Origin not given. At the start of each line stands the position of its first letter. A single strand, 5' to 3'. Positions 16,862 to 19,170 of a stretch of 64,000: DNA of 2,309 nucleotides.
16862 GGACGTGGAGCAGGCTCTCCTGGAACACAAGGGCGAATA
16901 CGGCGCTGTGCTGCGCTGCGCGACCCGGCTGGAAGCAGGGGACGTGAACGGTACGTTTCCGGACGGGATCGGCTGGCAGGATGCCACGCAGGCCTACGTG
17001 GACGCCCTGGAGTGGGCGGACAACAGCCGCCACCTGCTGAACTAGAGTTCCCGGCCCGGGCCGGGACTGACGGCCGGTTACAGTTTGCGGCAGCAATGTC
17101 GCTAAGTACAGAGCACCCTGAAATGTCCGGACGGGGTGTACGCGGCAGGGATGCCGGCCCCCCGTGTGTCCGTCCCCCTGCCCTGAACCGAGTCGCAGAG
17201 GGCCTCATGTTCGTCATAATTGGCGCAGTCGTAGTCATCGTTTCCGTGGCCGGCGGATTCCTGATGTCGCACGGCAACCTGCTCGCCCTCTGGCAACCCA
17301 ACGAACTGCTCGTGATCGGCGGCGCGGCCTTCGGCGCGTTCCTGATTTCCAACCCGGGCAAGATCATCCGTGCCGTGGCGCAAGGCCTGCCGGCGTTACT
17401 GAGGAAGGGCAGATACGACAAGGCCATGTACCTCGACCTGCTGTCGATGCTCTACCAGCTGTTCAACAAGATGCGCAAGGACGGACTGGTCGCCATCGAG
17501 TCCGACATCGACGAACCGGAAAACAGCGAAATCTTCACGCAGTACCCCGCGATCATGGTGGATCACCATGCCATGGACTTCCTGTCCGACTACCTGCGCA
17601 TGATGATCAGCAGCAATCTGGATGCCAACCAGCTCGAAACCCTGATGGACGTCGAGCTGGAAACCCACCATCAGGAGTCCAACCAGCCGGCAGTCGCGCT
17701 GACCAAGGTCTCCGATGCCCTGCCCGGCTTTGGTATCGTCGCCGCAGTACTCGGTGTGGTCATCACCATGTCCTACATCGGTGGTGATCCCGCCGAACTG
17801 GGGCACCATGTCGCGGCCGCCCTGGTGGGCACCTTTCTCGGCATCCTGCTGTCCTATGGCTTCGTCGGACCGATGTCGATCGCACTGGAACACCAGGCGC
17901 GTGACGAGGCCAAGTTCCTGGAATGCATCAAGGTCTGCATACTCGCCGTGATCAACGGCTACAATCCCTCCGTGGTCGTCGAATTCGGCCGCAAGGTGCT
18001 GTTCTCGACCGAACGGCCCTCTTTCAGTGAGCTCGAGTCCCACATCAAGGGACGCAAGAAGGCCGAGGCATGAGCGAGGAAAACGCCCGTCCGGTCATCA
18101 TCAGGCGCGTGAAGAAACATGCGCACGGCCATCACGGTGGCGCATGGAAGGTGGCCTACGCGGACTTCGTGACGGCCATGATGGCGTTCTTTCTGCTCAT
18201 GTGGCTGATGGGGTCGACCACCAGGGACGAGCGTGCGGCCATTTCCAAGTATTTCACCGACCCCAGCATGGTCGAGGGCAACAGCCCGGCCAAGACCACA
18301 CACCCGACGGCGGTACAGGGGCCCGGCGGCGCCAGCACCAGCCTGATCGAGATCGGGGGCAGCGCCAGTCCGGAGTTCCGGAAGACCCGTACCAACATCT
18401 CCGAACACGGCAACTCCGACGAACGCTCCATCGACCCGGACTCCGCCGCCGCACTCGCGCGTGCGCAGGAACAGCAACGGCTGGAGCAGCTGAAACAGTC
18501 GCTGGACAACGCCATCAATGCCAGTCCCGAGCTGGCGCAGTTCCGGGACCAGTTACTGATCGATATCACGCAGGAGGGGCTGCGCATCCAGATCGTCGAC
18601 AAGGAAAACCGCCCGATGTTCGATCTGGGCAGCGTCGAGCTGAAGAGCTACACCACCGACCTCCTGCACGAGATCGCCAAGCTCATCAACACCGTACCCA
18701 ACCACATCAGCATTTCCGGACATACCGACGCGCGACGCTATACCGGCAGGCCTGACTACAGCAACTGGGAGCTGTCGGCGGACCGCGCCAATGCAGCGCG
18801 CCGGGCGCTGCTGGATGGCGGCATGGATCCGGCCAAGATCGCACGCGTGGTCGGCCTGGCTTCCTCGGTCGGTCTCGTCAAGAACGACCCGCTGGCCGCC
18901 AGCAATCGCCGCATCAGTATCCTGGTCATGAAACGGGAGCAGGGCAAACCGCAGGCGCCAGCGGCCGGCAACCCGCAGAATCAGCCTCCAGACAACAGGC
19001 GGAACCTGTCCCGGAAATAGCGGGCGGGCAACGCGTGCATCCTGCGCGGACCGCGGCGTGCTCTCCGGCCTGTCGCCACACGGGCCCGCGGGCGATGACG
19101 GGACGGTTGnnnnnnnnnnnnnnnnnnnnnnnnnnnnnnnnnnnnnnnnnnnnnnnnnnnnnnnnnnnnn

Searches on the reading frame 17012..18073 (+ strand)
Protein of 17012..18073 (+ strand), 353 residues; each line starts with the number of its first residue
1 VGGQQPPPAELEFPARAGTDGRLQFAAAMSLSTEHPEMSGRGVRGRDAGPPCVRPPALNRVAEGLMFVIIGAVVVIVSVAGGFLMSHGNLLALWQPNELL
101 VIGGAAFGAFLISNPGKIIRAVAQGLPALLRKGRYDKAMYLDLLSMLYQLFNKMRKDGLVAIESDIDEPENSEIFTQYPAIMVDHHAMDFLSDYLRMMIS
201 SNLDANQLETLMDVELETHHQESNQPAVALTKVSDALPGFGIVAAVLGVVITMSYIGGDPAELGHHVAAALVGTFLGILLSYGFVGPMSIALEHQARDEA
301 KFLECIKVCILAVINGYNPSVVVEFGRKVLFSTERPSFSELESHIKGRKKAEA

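Call 11: search_protein_families(library=ncbifam, proteins=[window:17012-18073:+], max_evalue=0.001)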
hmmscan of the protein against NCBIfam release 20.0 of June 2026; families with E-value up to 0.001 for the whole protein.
window:17012-18073:+ (353 aa): 7 families
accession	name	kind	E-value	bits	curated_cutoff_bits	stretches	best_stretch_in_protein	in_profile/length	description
TIGR03818.1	MotA1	equivalog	3.3e-120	400.5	303.8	1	66-346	1-281/282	flagellar motor stator protein MotA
NF005997.1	PRK08124.1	equivalog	3.1e-30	105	340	1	67-338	4-254/259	flagellar motor stator protein MotA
NF006583.0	PRK09109.1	equivalog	4e-22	78.5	237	1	68-322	5-237/246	flagellar motor protein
NF006284.1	PRK08456.1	equivalog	4.4e-20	71.9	380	1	68-321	5-236/252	flagellar motor stator protein MotA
NF005383.1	PRK06926.1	equivalog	7.4e-16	58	394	1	68-336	12-254/271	flagellar motor protein MotP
NF006527.0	PRK08990.1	equivalog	6.7e-14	51.8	341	1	69-335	6-247/254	flagellar motor protein PomA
NF005237.0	PRK06743.1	equivalog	2e-10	40.5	373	1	67-289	25-224/277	flagellar motor protein MotP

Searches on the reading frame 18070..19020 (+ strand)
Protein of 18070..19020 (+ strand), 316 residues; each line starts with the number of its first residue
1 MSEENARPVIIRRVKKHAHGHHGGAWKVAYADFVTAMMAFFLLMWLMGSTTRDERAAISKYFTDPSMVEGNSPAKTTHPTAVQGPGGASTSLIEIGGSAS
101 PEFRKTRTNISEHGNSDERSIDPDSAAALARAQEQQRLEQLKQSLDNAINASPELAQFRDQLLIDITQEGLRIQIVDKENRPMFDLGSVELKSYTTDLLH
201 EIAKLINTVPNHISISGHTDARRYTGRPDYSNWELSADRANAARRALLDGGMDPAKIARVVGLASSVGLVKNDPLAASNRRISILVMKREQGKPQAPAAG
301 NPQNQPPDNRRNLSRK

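Call 11: search_protein_families(library=ncbifam, proteins=[window:18070-19020:+], max_evalue=0.001)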
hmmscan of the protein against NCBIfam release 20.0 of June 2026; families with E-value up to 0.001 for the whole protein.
window:18070-19020:+ (316 aa): 27 families (the best 25 are shown)
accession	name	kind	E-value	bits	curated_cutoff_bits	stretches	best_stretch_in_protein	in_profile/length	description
NF006548.1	PRK09041.1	equivalog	5.7e-113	376.8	277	1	1-291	1-278/287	flagellar motor protein MotB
NF004651.0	PRK05996.1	equivalog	3.4e-58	198.1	342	2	116-289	252-422/424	MotB family protein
NF005273.1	PRK06778.1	equivalog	1.1e-51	176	383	1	9-289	6-270/297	putative lateral flagellar export/assembly protein LafU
NF006541.1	PRK09038.1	equivalog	1e-28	100.7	283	1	13-289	3-251/253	flagellar motor protein MotD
NF006508.0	PRK08944.1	subfamily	1.4e-23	83.6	259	1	24-294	15-295/304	MotB family protein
NF005831.1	PRK07734.1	equivalog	1.8e-22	80.3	301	1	96-287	60-249/250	flagellar motor protein MotB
NF005382.1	PRK06925.1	equivalog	2.7e-19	70.3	264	1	112-287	53-224/225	flagellar motor protein MotS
TIGR03350.1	type_VI_ompA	equivalog_domain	1.9e-16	60.3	139.8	1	156-286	7-137/137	type VI secretion system protein TssL, long form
NF005195.1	PRK06667.1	equivalog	2e-16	60.5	300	2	180-288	122-237/241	flagellar motor protein MotB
NF006285.1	PRK08457.1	equivalog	1.7e-15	57.5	250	1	132-287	76-231/253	flagellar motor protein MotB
NF053611.1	YiaD_Gzip_OmpA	equivalog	5.3e-12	45.9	175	1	162-285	85-205/206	YiaD family glycine zipper/OmpA-like lipoprotein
NF005236.0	PRK06742.1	equivalog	7.6e-12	45.2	312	1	168-286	106-223/225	flagellar motor protein MotS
NF005444.0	PRK07033.1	equivalog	5.6e-11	42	520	1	183-293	317-428/438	DotU family type VI secretion system protein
NF053585.1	OMP_LP_YfiB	equivalog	1.9e-10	40.8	128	1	180-288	56-162/163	outer membrane lipoprotein YfiB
NF006547.1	PRK09040.1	equivalog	9.8e-10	38.2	194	1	131-293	53-207/213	hypothetical protein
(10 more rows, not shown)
